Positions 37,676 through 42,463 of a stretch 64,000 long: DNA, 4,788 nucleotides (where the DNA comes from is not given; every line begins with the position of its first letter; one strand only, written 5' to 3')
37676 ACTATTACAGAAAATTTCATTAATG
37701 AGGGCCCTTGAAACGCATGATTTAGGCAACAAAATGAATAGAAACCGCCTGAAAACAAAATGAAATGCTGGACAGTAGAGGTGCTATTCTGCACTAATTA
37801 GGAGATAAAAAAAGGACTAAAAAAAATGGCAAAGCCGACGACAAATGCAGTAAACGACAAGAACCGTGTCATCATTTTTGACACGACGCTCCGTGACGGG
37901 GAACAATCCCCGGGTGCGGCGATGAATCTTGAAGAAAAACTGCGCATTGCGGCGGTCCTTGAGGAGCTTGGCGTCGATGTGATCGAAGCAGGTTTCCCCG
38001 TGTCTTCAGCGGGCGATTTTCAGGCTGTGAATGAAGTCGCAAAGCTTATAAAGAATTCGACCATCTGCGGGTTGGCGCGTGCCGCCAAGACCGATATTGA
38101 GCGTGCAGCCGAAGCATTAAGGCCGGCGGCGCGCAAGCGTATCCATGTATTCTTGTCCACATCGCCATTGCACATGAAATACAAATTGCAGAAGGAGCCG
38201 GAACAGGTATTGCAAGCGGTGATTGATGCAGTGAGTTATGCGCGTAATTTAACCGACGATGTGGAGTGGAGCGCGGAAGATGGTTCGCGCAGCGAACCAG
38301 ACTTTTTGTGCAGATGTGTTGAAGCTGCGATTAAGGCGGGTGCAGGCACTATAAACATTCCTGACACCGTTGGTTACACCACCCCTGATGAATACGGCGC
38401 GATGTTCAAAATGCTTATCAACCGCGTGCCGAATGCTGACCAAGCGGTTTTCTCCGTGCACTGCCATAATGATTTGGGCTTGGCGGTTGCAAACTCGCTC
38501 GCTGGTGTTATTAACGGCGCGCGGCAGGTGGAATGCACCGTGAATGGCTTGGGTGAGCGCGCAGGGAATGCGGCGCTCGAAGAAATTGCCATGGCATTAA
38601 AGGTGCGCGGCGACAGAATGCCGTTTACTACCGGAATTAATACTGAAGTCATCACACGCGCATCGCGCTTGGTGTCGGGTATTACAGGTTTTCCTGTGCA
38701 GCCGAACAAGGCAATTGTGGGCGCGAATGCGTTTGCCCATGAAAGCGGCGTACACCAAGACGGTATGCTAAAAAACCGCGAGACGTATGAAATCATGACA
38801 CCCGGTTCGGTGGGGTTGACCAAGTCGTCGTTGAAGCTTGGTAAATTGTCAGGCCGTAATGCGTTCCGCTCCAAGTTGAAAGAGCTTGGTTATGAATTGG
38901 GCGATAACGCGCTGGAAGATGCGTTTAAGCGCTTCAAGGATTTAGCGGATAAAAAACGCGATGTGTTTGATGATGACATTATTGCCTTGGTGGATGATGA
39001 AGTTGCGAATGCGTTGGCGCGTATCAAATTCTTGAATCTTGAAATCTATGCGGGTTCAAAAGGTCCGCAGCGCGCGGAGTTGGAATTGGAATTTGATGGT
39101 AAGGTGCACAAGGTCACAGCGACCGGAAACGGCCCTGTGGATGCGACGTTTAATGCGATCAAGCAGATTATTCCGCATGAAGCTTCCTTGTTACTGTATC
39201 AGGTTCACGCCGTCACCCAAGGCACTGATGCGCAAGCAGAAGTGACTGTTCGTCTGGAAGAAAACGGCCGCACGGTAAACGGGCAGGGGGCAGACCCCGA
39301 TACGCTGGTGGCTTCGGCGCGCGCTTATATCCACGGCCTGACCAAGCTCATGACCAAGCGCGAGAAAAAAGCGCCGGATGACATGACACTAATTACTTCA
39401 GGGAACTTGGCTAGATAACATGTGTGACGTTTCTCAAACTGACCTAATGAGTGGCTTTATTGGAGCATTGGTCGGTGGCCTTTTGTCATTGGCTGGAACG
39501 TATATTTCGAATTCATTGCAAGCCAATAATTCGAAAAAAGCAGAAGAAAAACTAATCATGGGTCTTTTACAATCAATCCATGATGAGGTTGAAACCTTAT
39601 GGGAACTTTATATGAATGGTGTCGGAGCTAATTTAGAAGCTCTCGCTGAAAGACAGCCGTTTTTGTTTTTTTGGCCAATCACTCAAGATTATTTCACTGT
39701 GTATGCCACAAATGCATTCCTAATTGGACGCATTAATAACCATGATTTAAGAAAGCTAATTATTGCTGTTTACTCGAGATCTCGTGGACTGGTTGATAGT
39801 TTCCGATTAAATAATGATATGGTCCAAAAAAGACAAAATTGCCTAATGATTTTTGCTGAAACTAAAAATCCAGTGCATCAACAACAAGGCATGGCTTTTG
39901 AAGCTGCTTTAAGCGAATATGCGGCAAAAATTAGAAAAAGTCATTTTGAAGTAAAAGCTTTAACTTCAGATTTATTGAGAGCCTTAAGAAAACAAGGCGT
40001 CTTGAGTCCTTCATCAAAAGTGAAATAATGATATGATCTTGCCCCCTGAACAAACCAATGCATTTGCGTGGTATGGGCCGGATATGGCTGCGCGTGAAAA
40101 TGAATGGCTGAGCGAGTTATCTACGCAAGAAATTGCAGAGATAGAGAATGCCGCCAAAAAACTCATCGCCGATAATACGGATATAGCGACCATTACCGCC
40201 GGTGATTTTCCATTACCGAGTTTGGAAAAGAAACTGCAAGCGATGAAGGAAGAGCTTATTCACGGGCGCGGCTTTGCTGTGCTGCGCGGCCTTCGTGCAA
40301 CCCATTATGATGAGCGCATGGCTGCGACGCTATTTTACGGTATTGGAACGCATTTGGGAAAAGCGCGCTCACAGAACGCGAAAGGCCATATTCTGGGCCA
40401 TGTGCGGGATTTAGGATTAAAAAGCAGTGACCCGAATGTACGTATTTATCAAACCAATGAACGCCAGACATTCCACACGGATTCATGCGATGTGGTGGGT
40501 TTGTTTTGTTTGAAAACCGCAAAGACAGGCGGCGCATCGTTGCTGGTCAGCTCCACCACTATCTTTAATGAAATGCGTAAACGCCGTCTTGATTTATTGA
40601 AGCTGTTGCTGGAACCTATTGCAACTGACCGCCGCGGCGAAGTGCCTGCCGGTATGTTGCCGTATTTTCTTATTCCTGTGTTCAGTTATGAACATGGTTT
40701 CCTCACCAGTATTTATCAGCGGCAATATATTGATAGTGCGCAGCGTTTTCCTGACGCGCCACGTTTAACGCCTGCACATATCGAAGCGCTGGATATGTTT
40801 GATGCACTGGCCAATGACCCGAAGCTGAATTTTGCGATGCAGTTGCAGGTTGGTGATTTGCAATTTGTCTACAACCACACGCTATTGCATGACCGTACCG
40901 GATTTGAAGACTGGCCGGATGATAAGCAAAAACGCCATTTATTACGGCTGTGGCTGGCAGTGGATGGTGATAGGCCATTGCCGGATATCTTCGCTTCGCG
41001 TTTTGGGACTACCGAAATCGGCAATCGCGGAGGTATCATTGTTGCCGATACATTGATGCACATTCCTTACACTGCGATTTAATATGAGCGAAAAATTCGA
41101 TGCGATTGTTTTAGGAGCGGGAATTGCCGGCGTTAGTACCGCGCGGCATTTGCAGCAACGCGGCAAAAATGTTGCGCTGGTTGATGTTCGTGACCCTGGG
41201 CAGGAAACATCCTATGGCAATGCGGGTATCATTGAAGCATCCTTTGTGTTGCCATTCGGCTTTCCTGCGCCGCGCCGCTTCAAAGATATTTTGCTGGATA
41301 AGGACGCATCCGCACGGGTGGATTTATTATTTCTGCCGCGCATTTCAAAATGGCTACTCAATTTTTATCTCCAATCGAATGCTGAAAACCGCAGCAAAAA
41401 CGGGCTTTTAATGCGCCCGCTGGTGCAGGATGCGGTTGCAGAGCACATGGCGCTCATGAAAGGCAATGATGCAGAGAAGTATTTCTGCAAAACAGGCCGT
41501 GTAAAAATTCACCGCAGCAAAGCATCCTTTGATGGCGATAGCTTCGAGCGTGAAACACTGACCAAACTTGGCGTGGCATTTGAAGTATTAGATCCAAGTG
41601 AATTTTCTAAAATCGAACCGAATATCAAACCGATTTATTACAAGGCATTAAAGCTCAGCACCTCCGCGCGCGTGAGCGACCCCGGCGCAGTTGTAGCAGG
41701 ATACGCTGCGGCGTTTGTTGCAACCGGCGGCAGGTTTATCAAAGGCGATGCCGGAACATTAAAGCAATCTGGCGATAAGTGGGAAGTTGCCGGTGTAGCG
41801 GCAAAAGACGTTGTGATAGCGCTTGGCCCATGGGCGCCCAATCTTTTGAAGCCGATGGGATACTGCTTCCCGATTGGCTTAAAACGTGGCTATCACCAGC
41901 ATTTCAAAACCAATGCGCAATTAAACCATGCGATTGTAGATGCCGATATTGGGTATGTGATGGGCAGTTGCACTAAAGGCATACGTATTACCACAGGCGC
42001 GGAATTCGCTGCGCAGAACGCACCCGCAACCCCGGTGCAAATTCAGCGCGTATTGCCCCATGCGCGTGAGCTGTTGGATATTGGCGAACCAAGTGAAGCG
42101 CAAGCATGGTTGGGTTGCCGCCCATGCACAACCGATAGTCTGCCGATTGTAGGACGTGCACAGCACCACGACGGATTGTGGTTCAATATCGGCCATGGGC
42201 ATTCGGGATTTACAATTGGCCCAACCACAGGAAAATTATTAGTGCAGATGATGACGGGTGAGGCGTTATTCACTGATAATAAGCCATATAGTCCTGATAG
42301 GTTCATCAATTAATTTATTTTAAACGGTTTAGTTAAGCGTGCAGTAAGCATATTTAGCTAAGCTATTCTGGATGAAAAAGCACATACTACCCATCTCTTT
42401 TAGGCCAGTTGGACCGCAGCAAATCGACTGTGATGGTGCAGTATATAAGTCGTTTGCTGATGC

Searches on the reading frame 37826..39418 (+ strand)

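Call 96: search_protein_families(library=pfam, proteins=[window:37826-39418:+], max_evalue=0.00001)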
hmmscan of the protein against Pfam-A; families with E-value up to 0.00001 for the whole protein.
window:37826-39418:+ (530 aa): 3 families
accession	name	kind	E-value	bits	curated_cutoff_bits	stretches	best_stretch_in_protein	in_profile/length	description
PF00682.25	HMGL-like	-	5.2e-98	328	29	1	14-283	1-260/260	HMGL-like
PF08502.15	LeuA_dimer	-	2.8e-38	131.2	24.9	1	380-508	2-130/131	LeuA allosteric (dimerisation) domain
PF22617.1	HCS_D2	-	1.4e-30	106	27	1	297-377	1-81/82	Homocitrate synthase post-HMGL domain-like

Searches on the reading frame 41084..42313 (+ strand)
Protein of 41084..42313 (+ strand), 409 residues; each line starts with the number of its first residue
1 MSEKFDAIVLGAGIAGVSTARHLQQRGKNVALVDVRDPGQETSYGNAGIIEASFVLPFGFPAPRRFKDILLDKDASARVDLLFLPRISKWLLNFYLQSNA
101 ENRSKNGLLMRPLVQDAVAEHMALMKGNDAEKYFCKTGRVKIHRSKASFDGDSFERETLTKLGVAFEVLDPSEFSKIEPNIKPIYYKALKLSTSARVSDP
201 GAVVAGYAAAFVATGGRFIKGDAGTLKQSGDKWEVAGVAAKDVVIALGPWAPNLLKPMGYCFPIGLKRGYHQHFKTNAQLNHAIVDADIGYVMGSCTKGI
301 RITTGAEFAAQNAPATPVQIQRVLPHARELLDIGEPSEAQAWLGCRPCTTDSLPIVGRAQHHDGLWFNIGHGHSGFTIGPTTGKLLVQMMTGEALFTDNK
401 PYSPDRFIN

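Call 96: search_protein_families(library=pfam, proteins=[window:41084-42313:+], max_evalue=0.00001)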
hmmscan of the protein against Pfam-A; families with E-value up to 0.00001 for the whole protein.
window:41084-42313:+ (409 aa): 1 family
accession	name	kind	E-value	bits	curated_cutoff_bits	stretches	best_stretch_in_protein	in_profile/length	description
PF01266.30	DAO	-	5.3e-56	191.1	27.9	1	6-389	1-353/353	FAD dependent oxidoreductase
